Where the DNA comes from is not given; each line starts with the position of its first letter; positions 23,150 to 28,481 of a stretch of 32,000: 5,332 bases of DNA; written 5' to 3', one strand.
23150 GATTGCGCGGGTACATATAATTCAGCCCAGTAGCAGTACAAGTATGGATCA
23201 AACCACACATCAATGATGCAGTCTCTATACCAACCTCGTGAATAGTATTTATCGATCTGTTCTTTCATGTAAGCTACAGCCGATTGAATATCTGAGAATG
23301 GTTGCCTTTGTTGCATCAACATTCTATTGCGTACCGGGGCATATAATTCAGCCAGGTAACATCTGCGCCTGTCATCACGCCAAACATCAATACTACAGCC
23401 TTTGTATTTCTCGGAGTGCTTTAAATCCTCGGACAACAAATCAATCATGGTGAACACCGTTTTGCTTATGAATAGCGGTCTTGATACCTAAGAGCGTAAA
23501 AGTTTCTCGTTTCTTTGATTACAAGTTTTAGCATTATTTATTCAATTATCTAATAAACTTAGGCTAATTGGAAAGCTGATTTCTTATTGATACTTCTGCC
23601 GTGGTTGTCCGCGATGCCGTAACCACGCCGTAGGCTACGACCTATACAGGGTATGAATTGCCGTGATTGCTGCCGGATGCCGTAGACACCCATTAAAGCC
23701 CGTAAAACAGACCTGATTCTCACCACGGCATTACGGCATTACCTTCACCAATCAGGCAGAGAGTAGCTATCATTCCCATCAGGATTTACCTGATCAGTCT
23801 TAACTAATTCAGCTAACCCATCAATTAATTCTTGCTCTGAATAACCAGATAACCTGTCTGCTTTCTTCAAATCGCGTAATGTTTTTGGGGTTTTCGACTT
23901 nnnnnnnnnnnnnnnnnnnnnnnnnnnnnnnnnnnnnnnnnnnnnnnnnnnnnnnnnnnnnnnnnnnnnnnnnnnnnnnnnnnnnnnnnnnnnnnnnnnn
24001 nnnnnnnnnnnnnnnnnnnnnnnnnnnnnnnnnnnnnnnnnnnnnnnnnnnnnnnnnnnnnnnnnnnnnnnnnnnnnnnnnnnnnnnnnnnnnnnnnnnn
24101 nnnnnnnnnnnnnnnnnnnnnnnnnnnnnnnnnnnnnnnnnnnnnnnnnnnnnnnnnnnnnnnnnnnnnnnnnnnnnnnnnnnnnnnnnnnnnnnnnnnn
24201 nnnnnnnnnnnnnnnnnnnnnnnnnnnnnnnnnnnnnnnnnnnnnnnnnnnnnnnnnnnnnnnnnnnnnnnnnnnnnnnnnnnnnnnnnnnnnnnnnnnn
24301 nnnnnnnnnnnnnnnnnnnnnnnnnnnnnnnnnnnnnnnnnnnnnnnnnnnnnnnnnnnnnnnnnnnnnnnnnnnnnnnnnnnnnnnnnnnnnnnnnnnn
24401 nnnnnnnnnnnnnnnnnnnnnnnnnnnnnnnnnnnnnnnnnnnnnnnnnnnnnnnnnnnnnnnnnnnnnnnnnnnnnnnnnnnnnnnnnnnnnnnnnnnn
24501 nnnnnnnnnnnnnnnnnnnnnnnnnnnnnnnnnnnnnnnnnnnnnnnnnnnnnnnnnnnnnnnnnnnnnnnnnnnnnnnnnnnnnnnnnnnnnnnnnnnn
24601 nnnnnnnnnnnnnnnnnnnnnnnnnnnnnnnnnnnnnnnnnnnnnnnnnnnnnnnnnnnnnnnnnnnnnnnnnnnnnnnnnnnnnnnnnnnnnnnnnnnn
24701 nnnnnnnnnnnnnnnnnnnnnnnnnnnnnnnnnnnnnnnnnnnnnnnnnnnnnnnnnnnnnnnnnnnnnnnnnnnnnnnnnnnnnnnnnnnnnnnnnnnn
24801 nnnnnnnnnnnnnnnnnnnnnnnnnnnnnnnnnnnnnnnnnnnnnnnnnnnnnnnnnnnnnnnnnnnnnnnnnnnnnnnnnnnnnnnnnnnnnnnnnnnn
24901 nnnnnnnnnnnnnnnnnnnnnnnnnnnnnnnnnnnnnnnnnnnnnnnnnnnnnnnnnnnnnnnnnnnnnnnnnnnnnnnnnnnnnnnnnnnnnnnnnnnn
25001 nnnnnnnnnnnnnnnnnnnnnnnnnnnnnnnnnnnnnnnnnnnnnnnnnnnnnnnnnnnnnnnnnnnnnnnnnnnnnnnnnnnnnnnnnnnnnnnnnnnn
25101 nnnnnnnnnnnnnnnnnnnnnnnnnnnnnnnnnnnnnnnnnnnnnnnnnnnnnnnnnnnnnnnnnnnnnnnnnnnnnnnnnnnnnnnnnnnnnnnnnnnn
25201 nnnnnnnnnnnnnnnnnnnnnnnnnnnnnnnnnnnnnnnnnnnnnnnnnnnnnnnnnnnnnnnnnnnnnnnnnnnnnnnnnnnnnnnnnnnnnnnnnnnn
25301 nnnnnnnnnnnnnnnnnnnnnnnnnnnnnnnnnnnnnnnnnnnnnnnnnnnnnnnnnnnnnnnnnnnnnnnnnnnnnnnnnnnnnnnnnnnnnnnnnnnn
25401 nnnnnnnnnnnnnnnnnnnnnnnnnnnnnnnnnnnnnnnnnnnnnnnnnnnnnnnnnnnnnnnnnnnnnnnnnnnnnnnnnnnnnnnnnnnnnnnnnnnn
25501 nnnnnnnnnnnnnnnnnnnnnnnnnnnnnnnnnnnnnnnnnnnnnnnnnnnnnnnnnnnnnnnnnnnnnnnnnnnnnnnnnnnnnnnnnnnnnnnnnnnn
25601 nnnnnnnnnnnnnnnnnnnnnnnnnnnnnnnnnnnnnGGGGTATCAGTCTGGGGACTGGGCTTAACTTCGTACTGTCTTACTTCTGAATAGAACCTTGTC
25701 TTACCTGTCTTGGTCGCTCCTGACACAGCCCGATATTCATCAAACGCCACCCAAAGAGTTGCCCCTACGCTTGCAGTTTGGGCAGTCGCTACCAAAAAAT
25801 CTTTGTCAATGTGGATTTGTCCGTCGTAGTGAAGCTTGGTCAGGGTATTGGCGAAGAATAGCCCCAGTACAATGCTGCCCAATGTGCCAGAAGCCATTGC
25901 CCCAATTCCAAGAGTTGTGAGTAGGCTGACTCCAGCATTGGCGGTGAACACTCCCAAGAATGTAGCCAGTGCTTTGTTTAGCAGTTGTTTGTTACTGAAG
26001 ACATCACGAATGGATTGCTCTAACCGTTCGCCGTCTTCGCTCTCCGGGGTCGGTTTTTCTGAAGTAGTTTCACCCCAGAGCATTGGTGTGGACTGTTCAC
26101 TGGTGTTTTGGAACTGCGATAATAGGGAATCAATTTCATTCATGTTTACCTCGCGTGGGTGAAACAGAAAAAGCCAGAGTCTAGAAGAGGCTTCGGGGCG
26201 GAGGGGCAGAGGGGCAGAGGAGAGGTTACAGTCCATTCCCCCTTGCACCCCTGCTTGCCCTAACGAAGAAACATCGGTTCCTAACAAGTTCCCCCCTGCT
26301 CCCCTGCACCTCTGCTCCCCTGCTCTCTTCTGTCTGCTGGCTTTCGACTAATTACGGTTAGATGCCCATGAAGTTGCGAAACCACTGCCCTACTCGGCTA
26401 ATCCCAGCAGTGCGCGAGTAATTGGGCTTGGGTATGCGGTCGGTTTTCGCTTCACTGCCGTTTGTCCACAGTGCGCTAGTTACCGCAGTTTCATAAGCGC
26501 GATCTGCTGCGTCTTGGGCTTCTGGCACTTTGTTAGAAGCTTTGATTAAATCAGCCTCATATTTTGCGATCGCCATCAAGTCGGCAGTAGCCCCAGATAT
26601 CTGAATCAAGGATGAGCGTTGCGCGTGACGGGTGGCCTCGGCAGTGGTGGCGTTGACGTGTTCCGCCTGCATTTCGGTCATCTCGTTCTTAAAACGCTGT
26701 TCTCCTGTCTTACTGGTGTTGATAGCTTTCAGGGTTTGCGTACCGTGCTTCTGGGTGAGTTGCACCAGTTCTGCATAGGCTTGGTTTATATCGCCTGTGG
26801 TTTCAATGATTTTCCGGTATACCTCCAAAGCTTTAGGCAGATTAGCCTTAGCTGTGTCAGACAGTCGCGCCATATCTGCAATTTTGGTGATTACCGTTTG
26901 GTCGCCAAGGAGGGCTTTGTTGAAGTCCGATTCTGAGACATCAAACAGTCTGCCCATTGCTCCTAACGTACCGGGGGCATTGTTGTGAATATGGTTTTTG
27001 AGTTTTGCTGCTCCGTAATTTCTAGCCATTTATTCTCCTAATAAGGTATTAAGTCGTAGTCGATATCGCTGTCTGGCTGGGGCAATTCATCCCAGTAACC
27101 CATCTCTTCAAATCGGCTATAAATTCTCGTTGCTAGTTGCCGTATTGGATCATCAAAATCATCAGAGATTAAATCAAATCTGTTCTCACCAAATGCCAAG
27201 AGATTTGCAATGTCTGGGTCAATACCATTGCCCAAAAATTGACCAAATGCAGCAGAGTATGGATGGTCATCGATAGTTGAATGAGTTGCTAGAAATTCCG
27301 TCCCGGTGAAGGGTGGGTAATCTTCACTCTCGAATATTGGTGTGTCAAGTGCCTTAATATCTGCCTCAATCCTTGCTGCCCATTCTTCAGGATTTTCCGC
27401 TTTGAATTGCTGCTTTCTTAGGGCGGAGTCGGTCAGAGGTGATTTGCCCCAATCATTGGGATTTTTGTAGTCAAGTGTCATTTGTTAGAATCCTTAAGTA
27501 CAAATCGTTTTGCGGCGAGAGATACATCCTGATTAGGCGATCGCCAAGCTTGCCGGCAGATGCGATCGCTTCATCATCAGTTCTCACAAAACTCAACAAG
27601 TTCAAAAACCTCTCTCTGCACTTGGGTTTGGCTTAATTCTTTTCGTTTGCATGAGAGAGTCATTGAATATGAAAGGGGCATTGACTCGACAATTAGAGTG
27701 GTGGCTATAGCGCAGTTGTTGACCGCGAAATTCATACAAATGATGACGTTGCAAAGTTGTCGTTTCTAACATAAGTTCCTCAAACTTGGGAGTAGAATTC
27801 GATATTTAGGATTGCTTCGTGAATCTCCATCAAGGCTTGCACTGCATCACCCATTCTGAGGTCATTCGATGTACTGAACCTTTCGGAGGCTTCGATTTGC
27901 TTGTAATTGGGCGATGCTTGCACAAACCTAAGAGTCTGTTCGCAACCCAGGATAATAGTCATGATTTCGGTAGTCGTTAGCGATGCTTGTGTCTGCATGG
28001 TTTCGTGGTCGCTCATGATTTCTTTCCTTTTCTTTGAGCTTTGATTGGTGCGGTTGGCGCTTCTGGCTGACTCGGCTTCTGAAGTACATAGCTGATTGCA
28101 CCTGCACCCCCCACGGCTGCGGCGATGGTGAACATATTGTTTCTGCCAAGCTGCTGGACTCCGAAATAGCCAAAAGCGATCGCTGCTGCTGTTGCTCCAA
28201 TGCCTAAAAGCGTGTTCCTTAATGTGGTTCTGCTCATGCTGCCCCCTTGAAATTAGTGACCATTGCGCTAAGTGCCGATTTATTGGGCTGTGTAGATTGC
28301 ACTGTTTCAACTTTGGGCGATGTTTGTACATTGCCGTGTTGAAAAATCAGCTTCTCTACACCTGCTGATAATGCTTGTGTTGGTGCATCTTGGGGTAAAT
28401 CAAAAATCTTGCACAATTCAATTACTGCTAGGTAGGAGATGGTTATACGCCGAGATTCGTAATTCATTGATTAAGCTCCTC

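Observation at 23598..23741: clt-like repeat array directly downstream of the translocase-like ATPase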

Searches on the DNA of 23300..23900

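Call 71: search_rna_families(source=window, start=23300, end=23900, threshold=evalue, max_evalue=1)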
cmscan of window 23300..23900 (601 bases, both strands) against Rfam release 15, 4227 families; matches with E-value up to 1: 0.
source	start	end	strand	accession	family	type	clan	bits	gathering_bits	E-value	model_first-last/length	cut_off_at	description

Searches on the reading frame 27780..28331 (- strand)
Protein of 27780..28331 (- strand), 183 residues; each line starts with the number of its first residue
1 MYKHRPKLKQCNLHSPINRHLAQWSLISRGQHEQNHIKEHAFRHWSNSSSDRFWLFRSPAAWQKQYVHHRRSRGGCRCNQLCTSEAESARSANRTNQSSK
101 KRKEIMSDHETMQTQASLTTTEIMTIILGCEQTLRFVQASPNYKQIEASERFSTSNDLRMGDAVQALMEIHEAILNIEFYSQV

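Call 6: search_protein_families(library=pfam, proteins=[window:27780-28331:-], max_evalue=0.01)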
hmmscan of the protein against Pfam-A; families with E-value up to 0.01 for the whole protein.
window:27780-28331:- (183 aa): 0 families

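Call 8: search_protein_families(library=phrogs, proteins=[window:27780-28331:-], max_evalue=0.01)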
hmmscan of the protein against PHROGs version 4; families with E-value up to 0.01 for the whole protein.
window:27780-28331:- (183 aa): 1 family
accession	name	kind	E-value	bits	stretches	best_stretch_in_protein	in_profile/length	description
phrog_31750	-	unknown function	1.5e-16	61.3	1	118-179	3-64/72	-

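Call 27: search_protein_families(library=ncbifam, proteins=[window:27780-28331:-], max_evalue=1)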
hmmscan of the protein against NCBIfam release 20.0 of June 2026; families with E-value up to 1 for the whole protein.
window:27780-28331:- (183 aa): 0 families
